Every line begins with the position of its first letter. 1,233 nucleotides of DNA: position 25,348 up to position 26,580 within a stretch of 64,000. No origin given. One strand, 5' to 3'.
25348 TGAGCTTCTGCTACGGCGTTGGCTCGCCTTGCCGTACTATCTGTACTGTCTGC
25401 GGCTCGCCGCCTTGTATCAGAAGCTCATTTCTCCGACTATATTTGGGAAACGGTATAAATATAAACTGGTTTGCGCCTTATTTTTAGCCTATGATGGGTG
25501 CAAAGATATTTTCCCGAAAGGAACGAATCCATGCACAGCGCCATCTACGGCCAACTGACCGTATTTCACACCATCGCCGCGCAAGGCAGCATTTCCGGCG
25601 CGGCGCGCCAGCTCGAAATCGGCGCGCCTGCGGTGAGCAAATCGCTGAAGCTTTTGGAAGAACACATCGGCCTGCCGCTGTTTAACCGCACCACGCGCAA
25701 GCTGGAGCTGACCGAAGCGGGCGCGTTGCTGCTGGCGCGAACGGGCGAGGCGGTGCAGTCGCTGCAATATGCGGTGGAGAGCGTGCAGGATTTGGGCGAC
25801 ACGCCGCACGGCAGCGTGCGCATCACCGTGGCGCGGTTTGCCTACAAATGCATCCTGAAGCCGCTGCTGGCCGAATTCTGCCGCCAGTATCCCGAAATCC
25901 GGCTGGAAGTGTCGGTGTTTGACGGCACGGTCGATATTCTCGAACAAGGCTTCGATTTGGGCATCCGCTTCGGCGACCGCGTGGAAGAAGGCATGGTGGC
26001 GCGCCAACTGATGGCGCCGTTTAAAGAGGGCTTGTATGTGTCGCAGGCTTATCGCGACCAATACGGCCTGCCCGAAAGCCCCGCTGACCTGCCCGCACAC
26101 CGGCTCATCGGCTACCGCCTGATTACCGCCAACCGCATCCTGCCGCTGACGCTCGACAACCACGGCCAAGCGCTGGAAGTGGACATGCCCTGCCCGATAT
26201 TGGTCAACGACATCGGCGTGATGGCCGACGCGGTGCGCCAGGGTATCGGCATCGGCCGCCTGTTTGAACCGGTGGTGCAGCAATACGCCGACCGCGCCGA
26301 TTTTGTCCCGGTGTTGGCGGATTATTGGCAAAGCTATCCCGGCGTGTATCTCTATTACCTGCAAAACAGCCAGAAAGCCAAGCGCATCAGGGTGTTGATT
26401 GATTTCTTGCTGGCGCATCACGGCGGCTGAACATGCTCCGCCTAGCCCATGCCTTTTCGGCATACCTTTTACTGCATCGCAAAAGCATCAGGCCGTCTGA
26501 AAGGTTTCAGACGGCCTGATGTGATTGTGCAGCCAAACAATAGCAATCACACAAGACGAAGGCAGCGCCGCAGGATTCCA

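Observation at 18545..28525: LysR-associated accessory cluster of redox and electrophile-detoxification enzymes, punctuated by MITEs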

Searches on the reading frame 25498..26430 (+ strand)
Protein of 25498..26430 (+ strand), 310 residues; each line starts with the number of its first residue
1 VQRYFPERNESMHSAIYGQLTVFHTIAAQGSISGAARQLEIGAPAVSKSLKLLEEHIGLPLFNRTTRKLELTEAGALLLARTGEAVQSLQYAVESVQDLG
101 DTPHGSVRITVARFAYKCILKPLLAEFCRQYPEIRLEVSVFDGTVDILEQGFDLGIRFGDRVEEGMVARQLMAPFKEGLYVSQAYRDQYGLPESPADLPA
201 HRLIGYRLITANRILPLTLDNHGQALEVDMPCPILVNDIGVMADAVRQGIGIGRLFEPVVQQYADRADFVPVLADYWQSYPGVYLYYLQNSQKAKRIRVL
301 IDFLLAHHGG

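Call 3: search_protein_families(library=pfam, proteins=[window:25498-26430:+])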
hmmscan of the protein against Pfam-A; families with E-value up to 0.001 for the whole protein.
window:25498-26430:+ (310 aa): 2 families
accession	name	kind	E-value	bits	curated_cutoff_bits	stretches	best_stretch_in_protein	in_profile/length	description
PF03466.25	LysR_substrate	-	1.6e-26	93.4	28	1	101-307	2-207/209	LysR substrate binding domain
PF00126.33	HTH_1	-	1.2e-19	70.5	26.6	1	19-75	3-59/60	Bacterial regulatory helix-turn-helix protein, lysR family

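Call 6: find_related_loci(query=window:25498-26430:+, collection=genome_contigs, flank=10000)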
Query window:25498-26430:+ (310 aa) in genome_contigs; peptide patterns used: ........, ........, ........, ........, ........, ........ (x = any residue, [..] = any of these).
98 stretches matched a pattern; 14 encode a relative of the query (tblastn E <= 1e-3); 14 distinct loci.
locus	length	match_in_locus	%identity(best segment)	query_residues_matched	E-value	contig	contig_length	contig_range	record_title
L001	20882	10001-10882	65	11-304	1e-133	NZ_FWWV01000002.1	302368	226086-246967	Pasteurella testudinis DSM 23072, whole genome shotgun sequence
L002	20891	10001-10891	45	11-307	3e-87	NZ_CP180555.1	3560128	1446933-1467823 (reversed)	Neptuniibacter sp. QD48_55 chromosome, complete genome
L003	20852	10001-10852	33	20-304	5e-40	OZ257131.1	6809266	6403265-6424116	MAG: Burkholderiaceae bacterium isolate 1de4271b-9a23-49d0-82b1-cb9bd7cf9e0c genome assembly, chromosome: 1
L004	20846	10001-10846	32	20-302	1e-36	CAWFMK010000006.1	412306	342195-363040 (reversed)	MAG: uncultured beta proteobacterium isolate MFD06526.bin.2.113 genome assembly, contig: contig_7359, whole genome shotg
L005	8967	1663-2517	30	20-305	3e-35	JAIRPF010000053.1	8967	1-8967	MAG: Accumulibacter sp. isolate Cf509_bin25 k119_1824546, whole genome shotgun sequence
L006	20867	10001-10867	28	17-307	2e-34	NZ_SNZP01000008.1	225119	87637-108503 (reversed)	Paludibacterium purpuratum strain CECT 8976 Ga0244630_108, whole genome shotgun sequence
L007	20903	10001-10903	31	5-310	1e-32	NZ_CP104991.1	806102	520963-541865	Aliirhizobium (sic) terrae strain CC-CFT758 plasmid unnamed1, complete sequence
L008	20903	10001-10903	31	5-310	1e-32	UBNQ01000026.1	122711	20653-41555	Rhizobiales bacterium isolate AFS016371 genome assembly, contig: contig_26, whole genome shotgun sequence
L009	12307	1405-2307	31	5-310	3e-32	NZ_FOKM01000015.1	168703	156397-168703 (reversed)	Rhizobium sp. NFR07, whole genome shotgun sequence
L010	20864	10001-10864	31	19-310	2e-33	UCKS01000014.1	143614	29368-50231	Rhizobiales bacterium isolate AFS094519 genome assembly, contig: contig_14, whole genome shotgun sequence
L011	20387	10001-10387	33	19-150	1e-16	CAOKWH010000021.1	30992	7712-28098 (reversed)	MAG TPA_asm: uncultured Clostridia bacterium isolate SRR15730553_bin.60_metawrap_v1.3_MAG genome assembly, contig: NODE.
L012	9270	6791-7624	26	14-290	1e-11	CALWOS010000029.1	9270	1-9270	MAG: uncultured Oscillospiraceae bacterium isolate E0_DP__bin112 genome assembly, contig: E0_DP__k127_3353451, whole gen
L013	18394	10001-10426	31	19-170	5e-11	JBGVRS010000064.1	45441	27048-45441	MAG: Lachnospiraceae bacterium isolate fecal_MAG_135 fecal_MAG_135_contig_0064, whole genome shotgun sequence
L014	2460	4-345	32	49-158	2e-10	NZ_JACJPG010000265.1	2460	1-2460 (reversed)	Leptolyngbya sp. FACHB-36 contig265, whole genome shotgun sequence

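Call 7: find_encoding_contigs(protein=window:25498-26430:+, flank=10000, max_places=10)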
Protein window:25498-26430:+ (310 aa): no gene with exactly this product is on record in the collection.

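Call 9: find_encoding_contigs(protein=window:25531-26430:+, flank=10000, max_places=10)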
Protein window:25531-26430:+ (299 aa): 1 contig read that carries it; 1 place shown.
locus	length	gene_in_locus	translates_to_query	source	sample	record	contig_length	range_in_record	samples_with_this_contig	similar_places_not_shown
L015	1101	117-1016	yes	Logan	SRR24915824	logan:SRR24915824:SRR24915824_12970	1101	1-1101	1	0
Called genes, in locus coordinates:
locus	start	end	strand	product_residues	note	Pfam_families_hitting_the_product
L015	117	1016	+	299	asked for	PF00126:HTH_1, PF03466:LysR_substrate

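Call 10: search_protein_families(library=pfam, proteins=[L001:9321-9884:-, L001:8526-9320:-, L001:7244-8125:+, L001:6213-7157:-, L001:10976-11905:+, L001:11941-12474:-, L001:12515-13042:+])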
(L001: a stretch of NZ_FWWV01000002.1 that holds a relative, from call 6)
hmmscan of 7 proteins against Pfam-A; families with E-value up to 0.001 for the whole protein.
L001:9321-9884:- (187 aa): 2 families
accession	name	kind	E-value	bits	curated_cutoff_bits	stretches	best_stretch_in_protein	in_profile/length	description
PF02525.22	Flavodoxin_2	-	1.6e-45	155.7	27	1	3-172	2-196/198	Flavodoxin-like fold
PF03358.20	FMN_red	-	5e-06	26.6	24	1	21-109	22-117/152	NADPH-dependent FMN reductase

L001:8526-9320:- (264 aa): 1 family
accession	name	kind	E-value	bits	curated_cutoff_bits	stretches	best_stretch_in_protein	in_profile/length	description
PF03992.22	ABM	-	2.8e-26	91.9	23.1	2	44-119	2-77/78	Antibiotic biosynthesis monooxygenase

L001:7244-8125:+ (293 aa): 1 family
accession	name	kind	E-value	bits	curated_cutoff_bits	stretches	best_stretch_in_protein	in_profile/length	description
PF05661.17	DUF808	-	5.9e-107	357.7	28.4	1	4-279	1-302/302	Protein of unknown function (DUF808)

L001:6213-7157:- (314 aa): 1 family
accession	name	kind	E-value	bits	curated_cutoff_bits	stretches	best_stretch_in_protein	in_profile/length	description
PF02574.22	S-methyl_trans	-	1.8e-61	209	22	1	26-311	2-281/283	Homocysteine S-methyltransferase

L001:10976-11905:+ (309 aa): 1 family
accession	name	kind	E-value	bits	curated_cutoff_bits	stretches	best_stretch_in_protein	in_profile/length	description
PF00589.27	Phage_integrase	-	1.5e-19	70.8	27.1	1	116-289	1-168/172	Phage integrase family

L001:11941-12474:- (177 aa): 1 family
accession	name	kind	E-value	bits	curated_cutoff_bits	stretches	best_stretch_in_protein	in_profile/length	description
PF01420.25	Methylase_S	-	1.1e-08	35.9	22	1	53-168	47-161/168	Type I restriction modification DNA specificity domain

L001:12515-13042:+ (175 aa): 1 family
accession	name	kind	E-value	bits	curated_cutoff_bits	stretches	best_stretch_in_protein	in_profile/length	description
PF01420.25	Methylase_S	-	1.1e-12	48.9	22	1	2-150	13-162/168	Type I restriction modification DNA specificity domain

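Call 13: find_homologous_proteins(query=window:25531-26430:+, max_evalue=1e-30)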
Query window:25531-26430:+ (299 aa): 552 proteins with E <= 1e-30 among 3658 candidates; the best 120 are listed.
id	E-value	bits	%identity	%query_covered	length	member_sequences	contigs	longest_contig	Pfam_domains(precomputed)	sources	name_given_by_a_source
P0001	2.8e-195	665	100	100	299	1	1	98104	PF00126.34,PF03466.26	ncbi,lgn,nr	ncbi:MAG: LysR substrate-binding domain-containing protein [Neisseria sp.]|nr:LysR substrate-binding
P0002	2.0e-136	472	72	99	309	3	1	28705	PF00126.34,PF03466.26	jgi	-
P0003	2.3e-136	472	72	100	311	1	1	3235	PF00126.34,PF03466.26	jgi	jgi:DNA-binding transcriptional LysR family regulator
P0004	1.6e-135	469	72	98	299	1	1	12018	PF00126.34,PF03466.26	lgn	-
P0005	1.7e-135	469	73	99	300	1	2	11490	PF00126.34,PF03466.26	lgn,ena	-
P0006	5.6e-133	461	70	98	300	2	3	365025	PF00126.34,PF03466.26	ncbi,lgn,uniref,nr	ncbi:LysR family transcriptional regulator [Testudinibacter aquarius]|uniref:LysR family transcripti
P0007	2.7e-132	459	68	98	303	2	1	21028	PF00126.34,PF03466.26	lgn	-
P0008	3.4e-132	458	69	98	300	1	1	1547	PF00126.34,PF03466.26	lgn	-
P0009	3.3e-131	455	69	98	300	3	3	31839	PF00126.34,PF03466.26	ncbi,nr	ncbi:LysR family transcriptional regulator [Pasteurellaceae bacterium USgator11]|nr:LysR family tran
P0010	5.4e-131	454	70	98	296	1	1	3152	PF00126.34,PF03466.26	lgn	-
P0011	6.7e-130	451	66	100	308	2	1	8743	PF00126.34,PF03466.26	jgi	jgi:DNA-binding transcriptional LysR family regulator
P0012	2.1e-129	449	70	100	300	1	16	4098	PF00126.34,PF03466.26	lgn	-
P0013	2.1e-129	449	66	100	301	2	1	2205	PF00126.34,PF03466.26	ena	-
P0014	1.6e-128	446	66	99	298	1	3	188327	PF00126.34,PF03466.26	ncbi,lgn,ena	-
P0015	3.3e-128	445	65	100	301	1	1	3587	PF00126.34,PF03466.26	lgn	-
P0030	4.0e-126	438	69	98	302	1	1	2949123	PF00126.34,PF03466.26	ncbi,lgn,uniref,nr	ncbi:LysR family transcriptional regulator [Uruburuella testudinis]|uniref:LysR family transcription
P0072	4.6e-113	396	59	99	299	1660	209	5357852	PF00126.34,PF03466.26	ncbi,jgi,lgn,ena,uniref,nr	ncbi:TPA: LysR family transcriptional regulator [Klebsiella pneumoniae]|uniref:LysR family transcrip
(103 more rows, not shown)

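Call 14: find_encoding_contigs(protein=P0030, flank=10000, max_places=3)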
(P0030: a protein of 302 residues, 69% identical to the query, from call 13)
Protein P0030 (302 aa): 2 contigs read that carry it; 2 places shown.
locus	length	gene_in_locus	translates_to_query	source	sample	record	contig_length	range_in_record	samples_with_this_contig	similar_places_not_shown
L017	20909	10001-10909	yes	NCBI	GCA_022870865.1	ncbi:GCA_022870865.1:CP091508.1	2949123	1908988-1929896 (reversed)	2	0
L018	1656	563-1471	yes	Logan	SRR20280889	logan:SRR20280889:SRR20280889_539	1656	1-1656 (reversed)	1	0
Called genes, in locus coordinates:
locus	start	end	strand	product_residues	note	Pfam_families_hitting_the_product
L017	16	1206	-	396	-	PF08240:ADH_N, PF00107:ADH_zinc_N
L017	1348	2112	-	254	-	PF00106:adh_short, PF08659:KR, PF13561:adh_short_C2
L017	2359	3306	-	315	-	PF00248:Aldo_ket_red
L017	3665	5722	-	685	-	PF07715:Plug, PF00593:TonB_dep_Rec_b-barrel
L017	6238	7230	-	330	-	PF00248:Aldo_ket_red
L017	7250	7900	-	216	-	PF02525:Flavodoxin_2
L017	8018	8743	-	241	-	PF03992:ABM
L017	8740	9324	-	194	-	PF02525:Flavodoxin_2, PF03358:FMN_red (faint)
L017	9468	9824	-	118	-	PF07045:DUF1330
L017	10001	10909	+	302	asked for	PF00126:HTH_1, PF03466:LysR_substrate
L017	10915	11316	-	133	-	-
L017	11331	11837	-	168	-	PF13302:Acetyltransf_3, PF13420:Acetyltransf_4, PF00583:Acetyltransf_1, PF13508:Acetyltransf_7, PF08445:FR47 (weak)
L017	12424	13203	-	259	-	PF03883:H2O2_YaaD, PF21818:DUF6884 (weak)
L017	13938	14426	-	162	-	PF00731:AIRC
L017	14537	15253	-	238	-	PF12895:ANAPC3 (faint), PF13174:TPR_6 (weak)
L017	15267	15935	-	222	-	PF01596:Methyltransf_3, PF13578:Methyltransf_24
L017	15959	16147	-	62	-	PF11943:DUF3460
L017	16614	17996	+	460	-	PF01743:PolyA_pol, PF12627:PolyA_pol_RNAbd, PF12626:PolyA_pol_arg_C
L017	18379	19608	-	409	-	PF00768:Peptidase_S11, PF13354:Beta-lactamase2, PF07943:PBP5_C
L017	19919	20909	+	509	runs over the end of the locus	PF00291:PALP, PF00585:Thr_dehydrat_C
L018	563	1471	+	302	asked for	PF00126:HTH_1, PF03466:LysR_substrate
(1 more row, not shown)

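Call 15: find_encoding_contigs(protein=P0002, flank=10000, max_places=3)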
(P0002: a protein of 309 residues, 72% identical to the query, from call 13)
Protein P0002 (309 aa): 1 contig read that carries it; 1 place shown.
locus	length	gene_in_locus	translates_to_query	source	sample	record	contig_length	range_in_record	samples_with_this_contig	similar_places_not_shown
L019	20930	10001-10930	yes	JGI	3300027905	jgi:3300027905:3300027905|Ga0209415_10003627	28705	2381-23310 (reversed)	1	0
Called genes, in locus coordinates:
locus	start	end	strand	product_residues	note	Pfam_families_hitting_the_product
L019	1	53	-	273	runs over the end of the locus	PF01548:DEDD_Tnp_IS110 (weak)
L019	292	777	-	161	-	PF04461:YajQ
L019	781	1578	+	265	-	PF00027:cNMP_binding, PF13545:HTH_Crp_2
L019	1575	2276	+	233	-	PF00027:cNMP_binding, PF13545:HTH_Crp_2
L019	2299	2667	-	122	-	PF02579:Nitro_FeMo-Co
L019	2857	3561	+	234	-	PF00027:cNMP_binding, PF13545:HTH_Crp_2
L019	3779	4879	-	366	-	PF00356:LacI, PF00532:Peripla_BP_1, PF13407:Peripla_BP_4, PF13377:Peripla_BP_3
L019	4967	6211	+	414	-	PF07690:MFS_1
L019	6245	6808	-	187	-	PF00358:PTS_EIIA_1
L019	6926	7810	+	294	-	PF00126:HTH_1, PF03466:LysR_substrate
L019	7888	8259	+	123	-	-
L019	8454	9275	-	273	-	PF00106:adh_short, PF08659:KR, PF13561:adh_short_C2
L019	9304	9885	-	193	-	PF02525:Flavodoxin_2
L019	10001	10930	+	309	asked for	PF00126:HTH_1, PF03466:LysR_substrate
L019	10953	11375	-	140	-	-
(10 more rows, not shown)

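Call 16: find_encoding_contigs(protein=P0072, flank=6000, max_places=3)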
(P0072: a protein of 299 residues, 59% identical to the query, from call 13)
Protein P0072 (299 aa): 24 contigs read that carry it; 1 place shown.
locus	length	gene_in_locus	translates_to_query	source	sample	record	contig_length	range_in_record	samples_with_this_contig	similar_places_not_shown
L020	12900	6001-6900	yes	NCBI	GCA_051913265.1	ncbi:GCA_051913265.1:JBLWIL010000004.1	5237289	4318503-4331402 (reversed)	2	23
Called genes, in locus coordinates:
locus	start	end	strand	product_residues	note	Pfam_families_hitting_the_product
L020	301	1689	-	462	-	PF00083:Sugar_tr (weak), PF07690:MFS_1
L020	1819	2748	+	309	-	PF00126:HTH_1, PF03466:LysR_substrate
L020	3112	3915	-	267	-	PF02627:CMD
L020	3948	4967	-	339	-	PF00248:Aldo_ket_red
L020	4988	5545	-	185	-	PF02525:Flavodoxin_2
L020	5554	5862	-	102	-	-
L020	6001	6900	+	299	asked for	PF00126:HTH_1, PF03466:LysR_substrate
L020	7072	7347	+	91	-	-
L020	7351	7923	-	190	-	PF17851:GH43_C2 (weak), PF07081:DUF1349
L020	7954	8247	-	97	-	PF03795:YCII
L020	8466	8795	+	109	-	PF01022:HTH_5, PF12840:HTH_20 (weak)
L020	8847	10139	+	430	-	PF02040:ArsB, PF03600:CitMHS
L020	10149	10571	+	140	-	PF03960:ArsC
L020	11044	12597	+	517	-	PF07690:MFS_1, PF00854:PTR2, PF07690:MFS_1 (weak)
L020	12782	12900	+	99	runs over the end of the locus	PF08986:DUF1889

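Call 25: find_encoding_contigs(protein=P0009, flank=10000, max_places=3)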
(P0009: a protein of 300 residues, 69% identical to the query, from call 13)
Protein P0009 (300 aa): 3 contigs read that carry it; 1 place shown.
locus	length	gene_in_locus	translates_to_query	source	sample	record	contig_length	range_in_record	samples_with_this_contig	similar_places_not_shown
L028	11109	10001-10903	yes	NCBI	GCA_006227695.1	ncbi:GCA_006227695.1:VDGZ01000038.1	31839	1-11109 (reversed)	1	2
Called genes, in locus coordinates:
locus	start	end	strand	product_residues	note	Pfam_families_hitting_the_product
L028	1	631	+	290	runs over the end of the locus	PF09346:SMI1_KNR4 (weak), PF14568:SUKH_6 (faint), PF09346:SMI1_KNR4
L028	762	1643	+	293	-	-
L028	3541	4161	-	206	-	PF02525:Flavodoxin_2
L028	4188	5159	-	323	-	PF00248:Aldo_ket_red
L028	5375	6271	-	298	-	PF00126:HTH_1, PF03466:LysR_substrate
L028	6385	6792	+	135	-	PF04657:DMT_YdcZ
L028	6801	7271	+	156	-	PF04657:DMT_YdcZ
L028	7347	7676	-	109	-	PF00893:Multi_Drug_Res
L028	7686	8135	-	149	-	PF12802:MarR_2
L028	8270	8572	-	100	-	PF07045:DUF1330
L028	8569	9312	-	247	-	PF03992:ABM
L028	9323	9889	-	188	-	PF02525:Flavodoxin_2, PF03358:FMN_red (faint)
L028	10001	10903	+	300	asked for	PF00126:HTH_1, PF03466:LysR_substrate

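Call 29: search_protein_families(library=ncbifam, proteins=[window:25531-26430:+], max_evalue=0.00001)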
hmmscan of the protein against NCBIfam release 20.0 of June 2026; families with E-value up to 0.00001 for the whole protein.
window:25531-26430:+ (299 aa): 46 families (the best 25 are shown)
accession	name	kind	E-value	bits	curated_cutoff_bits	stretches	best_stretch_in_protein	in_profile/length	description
NF040888.1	trans_reg_YafC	equivalog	4.7e-47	160.3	470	1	7-295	6-291/293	DNA-binding transcriptional regulator YafC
NF007315.1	PRK09801.1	equivalog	1.4e-28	99.8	398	1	8-294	10-293/301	L-tartrate utilization transcriptional activator TtdR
NF007491.0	PRK10086.1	equivalog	2.6e-28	98.8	316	1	6-294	19-306/313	DNA-binding transcriptional regulator DsdC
NF008352.0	PRK11139.1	subfamily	5.2e-28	98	288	1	9-295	11-290/305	transcriptional regulator GcvA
NF007917.1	PRK10632.1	equivalog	1.4e-26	93.4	425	1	9-293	7-288/303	HTH-type transcriptional activator AaeR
TIGR03418.1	chol_sulf_TF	equivalog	1.1e-24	87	324.8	1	8-295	5-290/291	choline sulfate utilization transcriptional regulator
NF008416.0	PRK11242.1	equivalog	2.6e-23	82.8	277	1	10-238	7-235/300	transcriptional regulator CynR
NF011573.0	PRK14997.1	equivalog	1.2e-22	80.4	380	1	10-293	10-293/303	LysR family transcriptional regulator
NF040786.1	LysR_Sec_metab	equivalog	1.2e-22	80.3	250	1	8-156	5-155/298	selenium metabolism-associated LysR family transcriptional regulator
TIGR03339.1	phn_lysR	subfamily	4.8e-22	78.5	341.1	1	8-129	1-119/279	aminoethylphosphonate catabolism associated LysR family transcriptional regulator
NF047520.1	trans_act_CidR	equivalog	3.3e-20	72.4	415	1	8-133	5-129/292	cidABC operon transcriptional activator CidR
NF045775.1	acetoin_reg_AlsR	exception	1.3e-18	67.5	430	1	9-145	6-145/290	acetoin biosynthesis transcriptional regulator AlsR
TIGR02036.1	dsdC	equivalog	1.4e-18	66.9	352.4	1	8-162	12-164/302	DNA-binding transcriptional regulator DsdC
TIGR02424.1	TF_pcaQ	equivalog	2.9e-18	65.8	303.8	1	9-128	8-127/300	pca operon transcription factor PcaQ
NF053705.1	TransRegGltCGpos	equivalog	3.2e-18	66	350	1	8-128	5-125/300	glutamate biosynthesis transcriptional regulator GltC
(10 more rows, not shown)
